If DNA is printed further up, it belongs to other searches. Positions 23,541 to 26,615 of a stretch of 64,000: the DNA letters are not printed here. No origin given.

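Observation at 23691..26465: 924-aa polytopic membrane protein combining a bacterial-type PH domain, a poly-lysine tract encoded by a 30-nt DNA repeat, and a large acidic ectodomain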

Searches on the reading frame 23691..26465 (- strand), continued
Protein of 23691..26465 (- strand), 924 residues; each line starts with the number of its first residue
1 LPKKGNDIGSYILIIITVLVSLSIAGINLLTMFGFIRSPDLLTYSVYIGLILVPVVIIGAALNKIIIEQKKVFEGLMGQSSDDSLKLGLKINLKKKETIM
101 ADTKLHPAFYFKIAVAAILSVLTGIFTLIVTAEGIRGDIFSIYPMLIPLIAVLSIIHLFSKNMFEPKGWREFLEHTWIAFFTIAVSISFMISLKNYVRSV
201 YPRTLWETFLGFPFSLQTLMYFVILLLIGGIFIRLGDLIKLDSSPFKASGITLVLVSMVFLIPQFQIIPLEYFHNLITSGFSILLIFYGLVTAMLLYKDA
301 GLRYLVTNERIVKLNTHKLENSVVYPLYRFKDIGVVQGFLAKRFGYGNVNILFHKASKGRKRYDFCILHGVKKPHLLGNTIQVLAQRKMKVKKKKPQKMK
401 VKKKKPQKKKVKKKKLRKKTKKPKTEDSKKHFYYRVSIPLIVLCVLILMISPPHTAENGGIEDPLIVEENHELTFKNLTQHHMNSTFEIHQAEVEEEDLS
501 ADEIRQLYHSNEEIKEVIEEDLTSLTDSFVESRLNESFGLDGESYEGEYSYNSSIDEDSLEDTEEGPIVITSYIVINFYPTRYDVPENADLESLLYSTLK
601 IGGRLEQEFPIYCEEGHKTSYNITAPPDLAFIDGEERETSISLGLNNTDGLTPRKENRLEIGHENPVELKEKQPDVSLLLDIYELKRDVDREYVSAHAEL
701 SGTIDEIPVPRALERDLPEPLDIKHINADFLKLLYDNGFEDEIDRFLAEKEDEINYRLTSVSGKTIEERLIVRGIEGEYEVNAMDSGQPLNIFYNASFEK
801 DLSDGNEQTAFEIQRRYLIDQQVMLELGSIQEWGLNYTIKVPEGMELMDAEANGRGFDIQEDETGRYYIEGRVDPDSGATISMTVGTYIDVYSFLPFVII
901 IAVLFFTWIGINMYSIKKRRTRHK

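Call 32: list_cluster_members(proteins=[P0031, P0026, P0025, P0036, P0041, P0061, P0064, P0028, P0035, P0058])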
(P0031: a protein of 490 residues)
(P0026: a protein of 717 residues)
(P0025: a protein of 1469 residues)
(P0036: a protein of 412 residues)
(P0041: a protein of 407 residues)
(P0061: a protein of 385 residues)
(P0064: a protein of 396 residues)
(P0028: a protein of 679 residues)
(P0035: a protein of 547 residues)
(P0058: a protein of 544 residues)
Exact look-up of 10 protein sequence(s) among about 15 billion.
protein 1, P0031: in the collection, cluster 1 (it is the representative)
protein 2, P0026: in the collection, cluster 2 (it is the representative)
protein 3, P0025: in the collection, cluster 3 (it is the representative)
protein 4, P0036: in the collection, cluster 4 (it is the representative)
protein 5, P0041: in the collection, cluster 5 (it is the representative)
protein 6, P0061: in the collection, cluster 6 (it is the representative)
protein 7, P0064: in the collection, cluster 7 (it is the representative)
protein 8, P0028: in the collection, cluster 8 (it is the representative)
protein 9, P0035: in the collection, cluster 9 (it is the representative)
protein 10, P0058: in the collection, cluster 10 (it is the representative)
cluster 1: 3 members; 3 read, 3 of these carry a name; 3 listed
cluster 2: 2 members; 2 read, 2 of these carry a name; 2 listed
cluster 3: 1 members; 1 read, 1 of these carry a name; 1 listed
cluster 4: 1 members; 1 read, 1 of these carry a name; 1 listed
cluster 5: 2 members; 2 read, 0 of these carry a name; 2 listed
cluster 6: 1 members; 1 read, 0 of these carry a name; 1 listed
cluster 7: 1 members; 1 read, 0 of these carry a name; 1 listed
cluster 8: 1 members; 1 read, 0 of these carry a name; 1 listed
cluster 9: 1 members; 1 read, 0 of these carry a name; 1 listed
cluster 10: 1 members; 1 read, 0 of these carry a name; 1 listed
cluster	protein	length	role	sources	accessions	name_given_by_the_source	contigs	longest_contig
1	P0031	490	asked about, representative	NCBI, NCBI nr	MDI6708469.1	MAG: hypothetical protein QME47_05240 [Candidatus Thermoplasmatota archaeon] | hypothetical protein [Candidatus Thermoplasmatota archaeon]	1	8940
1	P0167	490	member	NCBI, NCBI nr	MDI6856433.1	MAG: hypothetical protein QMD21_06620 [Candidatus Thermoplasmatota archaeon] | hypothetical protein [Candidatus Thermoplasmatota archaeon]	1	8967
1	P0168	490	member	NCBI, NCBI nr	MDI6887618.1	MAG: hypothetical protein QMC98_03135 [Candidatus Thermoplasmatota archaeon] | hypothetical protein [Candidatus Thermoplasmatota archaeon]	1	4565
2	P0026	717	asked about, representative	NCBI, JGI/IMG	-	hypothetical protein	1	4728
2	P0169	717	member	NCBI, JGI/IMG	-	hypothetical protein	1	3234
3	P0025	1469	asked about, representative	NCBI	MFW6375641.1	MAG: hypothetical protein ACOCZJ_00595 [Thermoplasmatota archaeon]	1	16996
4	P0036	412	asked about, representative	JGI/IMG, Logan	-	hypothetical protein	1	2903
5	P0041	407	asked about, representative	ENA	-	-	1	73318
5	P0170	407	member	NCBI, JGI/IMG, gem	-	-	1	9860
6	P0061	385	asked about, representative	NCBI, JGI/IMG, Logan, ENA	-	-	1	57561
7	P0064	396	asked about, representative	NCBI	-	-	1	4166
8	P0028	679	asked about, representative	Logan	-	-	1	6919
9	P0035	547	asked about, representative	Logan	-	-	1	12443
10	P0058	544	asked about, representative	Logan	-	-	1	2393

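Call 33: find_encoding_contigs(protein=P0041, flank=6000, max_places=2)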
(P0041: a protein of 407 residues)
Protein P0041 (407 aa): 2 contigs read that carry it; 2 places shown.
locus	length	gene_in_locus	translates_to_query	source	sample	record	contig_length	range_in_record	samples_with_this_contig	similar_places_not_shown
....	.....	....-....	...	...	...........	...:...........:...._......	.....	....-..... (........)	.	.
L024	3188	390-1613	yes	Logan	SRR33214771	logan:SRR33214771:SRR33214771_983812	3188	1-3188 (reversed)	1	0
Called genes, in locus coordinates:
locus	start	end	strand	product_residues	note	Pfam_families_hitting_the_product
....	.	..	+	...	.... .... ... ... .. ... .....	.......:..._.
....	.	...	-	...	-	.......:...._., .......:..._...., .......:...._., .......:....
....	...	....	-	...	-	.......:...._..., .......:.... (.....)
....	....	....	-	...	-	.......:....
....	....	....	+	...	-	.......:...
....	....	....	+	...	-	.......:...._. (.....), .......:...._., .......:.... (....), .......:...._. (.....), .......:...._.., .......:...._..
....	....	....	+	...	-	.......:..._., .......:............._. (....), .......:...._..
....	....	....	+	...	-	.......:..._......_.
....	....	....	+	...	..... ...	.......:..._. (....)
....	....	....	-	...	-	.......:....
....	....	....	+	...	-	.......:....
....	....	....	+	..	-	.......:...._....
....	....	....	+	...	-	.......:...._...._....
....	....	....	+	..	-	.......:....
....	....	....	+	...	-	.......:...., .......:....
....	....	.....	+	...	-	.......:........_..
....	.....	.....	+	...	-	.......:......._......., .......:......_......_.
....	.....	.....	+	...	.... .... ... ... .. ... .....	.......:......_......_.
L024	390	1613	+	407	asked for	PF03703:bPH_2 (weak)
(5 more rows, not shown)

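Call 34: find_encoding_contigs(protein=P0031, flank=6000, max_places=2)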
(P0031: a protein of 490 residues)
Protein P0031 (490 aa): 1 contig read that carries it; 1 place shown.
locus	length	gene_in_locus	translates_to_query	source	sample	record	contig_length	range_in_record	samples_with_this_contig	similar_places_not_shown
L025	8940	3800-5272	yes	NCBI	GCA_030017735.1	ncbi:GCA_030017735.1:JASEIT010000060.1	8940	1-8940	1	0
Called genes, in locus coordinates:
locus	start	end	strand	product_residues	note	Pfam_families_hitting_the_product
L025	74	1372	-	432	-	PF01142:TruD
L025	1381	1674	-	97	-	PF13656:RNA_pol_L_2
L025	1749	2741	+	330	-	PF02926:THUMP, PF01555:N6_N4_Mtase (faint), PF01170:UPF0020, PF11599:AviRa (faint), PF05175:MTS (weak), PF09445:Methyltransf_15, PF13847:Methyltransf_31 (weak)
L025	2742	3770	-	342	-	PF18093:Trm5_N (weak), PF25133:TYW2_N_2, PF02475:TRM5-TYW2_MTfase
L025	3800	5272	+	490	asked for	-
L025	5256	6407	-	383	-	PF01266:DAO (faint), PF01494:FAD_binding_3, PF05834:Lycopene_cycl (faint), PF12831:FAD_oxidored (weak), PF04820:Trp_halogenase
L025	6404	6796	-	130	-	PF01989:AcnX_swivel_put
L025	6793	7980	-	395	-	PF04412:AcnX, PF28403:AcnX_2nd, PF28406:AcnX_3rd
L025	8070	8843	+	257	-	PF01925:TauE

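Call 70: find_encoding_contigs(protein=P0023, flank=5000, max_places=2)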
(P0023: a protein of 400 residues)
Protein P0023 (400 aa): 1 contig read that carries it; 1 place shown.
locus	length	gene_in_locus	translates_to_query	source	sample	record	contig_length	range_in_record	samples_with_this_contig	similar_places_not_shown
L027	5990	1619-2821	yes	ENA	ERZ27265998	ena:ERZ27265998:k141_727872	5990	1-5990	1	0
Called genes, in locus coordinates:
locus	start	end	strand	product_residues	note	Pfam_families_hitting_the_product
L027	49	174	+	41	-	-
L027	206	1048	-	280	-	PF13793:Pribosyltran_N, PF00156:Pribosyltran, PF14572:Pribosyl_synth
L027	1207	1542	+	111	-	PF01849:NAC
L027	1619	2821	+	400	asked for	-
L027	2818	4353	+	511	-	-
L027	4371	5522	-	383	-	PF00072:Response_reg, PF08448:PAS_4 (weak), PF13188:PAS_8 (faint), PF13426:PAS_9 (weak), PF00989:PAS, PF13426:PAS_9, PF08447:PAS_3 (weak)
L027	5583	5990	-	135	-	?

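Call 74: find_encoding_contigs(protein=P0061, flank=5000, max_places=1)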
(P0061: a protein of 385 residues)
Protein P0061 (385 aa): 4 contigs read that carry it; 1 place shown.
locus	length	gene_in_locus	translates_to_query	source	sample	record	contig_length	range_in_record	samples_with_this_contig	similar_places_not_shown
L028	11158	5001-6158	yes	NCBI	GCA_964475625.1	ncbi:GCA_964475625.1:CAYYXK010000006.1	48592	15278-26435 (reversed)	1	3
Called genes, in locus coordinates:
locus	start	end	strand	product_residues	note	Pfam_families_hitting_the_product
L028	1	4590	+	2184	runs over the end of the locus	-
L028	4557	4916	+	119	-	PF01849:NAC, PF19026:UBA_HYPK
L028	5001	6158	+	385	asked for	PF03703:bPH_2 (weak)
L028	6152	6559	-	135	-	PF14489:QueF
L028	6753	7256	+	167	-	PF01899:MNHE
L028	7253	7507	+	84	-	PF04066:MrpF_PhaF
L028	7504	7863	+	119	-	PF03334:PhaG_MnhG_YufB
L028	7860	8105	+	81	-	PF13244:MbhD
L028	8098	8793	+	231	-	PF20501:MbhE, PF04039:MnhB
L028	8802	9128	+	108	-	PF00420:Oxidored_q2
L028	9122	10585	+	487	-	PF00361:Proton_antipo_M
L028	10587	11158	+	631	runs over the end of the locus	PF00361:Proton_antipo_M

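Call 75: find_encoding_contigs(protein=P0035, flank=5000, max_places=1)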
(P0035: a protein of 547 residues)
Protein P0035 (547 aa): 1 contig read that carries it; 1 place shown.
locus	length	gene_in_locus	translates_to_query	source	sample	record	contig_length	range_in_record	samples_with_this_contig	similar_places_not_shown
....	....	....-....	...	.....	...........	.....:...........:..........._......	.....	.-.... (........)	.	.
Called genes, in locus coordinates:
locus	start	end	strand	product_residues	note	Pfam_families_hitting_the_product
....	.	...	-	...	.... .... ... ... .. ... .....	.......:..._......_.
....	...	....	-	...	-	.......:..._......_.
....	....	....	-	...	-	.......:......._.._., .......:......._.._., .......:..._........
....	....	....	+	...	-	-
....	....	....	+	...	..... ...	-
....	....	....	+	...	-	?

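Call 76: find_encoding_contigs(protein=P0025, flank=5000, max_places=1)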
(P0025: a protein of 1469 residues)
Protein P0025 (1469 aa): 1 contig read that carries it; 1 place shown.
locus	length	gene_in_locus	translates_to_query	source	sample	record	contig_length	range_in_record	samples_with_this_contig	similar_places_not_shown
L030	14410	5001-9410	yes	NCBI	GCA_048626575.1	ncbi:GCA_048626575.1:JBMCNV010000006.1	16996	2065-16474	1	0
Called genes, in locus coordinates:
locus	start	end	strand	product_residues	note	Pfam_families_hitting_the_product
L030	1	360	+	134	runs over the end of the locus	-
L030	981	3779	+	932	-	PF05048:NosD, PF13229:Beta_helix, PF00801:PKD (weak), PF18911:PKD_4, PF18981:InlK_D3 (faint), PF18911:PKD_4, PF00801:PKD (weak), PF22352:K319L-like_PKD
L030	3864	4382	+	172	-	PF26045:OB_2TM_halo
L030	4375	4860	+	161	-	PF04307:YdjM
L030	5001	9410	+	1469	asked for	-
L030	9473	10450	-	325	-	PF00072:Response_reg, PF01814:Hemerythrin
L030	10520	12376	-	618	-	PF02730:AFOR_N, PF01314:AFOR_C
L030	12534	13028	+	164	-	PF07155:ECF-ribofla_trS, PF12822:ECF_trnsprt (weak)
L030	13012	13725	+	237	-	PF13191:AAA_16 (weak), PF00005:ABC_tran, PF02463:SMC_N (faint), PF13401:AAA_22 (weak), PF13304:AAA_21 (faint)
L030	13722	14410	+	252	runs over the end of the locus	PF13476:AAA_23 (weak), PF00005:ABC_tran, PF13175:AAA_15 (weak), PF13401:AAA_22 (faint), PF13304:AAA_21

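Call 84: find_related_loci(query=A6, collection=metagenome_contigs, flank=4000)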
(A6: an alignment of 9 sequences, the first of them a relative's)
Query A6 (385 aa) in metagenome_contigs; peptide patterns used: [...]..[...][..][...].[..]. (x = any residue, [..] = any of these).
95 stretches matched a pattern; 2 encode a relative of the query (tblastn E <= 1e-3); 2 distinct loci.
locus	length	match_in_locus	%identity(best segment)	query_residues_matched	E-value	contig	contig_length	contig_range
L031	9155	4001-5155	100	1-385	0e+0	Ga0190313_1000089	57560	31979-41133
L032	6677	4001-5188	49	2-385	3e-125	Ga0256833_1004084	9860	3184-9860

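Call 85: find_encoding_contigs(protein=P0120, flank=4000, max_places=2)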
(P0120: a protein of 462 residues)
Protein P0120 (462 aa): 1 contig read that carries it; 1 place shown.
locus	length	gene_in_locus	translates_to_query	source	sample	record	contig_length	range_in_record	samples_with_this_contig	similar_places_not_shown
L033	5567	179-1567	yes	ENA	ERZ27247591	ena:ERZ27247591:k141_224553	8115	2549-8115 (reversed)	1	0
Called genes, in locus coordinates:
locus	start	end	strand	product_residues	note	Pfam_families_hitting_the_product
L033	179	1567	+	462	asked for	-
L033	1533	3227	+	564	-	-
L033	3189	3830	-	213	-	PF00535:Glycos_transf_2, PF13641:Glyco_tranf_2_3 (weak)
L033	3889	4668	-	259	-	PF00535:Glycos_transf_2, PF10111:Glyco_tranf_2_2, PF13641:Glyco_tranf_2_3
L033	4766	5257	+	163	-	-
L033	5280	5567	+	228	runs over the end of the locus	PF01791:DeoC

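Call 86: find_encoding_contigs(protein=P0038, flank=4000, max_places=2)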
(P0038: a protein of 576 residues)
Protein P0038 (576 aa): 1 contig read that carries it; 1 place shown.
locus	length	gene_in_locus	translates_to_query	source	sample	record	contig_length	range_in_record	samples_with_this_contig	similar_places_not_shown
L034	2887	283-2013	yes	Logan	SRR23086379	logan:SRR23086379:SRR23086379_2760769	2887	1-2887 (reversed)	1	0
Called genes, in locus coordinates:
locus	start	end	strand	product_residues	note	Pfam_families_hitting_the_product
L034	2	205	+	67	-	?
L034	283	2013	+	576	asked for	-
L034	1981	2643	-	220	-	PF00535:Glycos_transf_2, PF13641:Glyco_tranf_2_3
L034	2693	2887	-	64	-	?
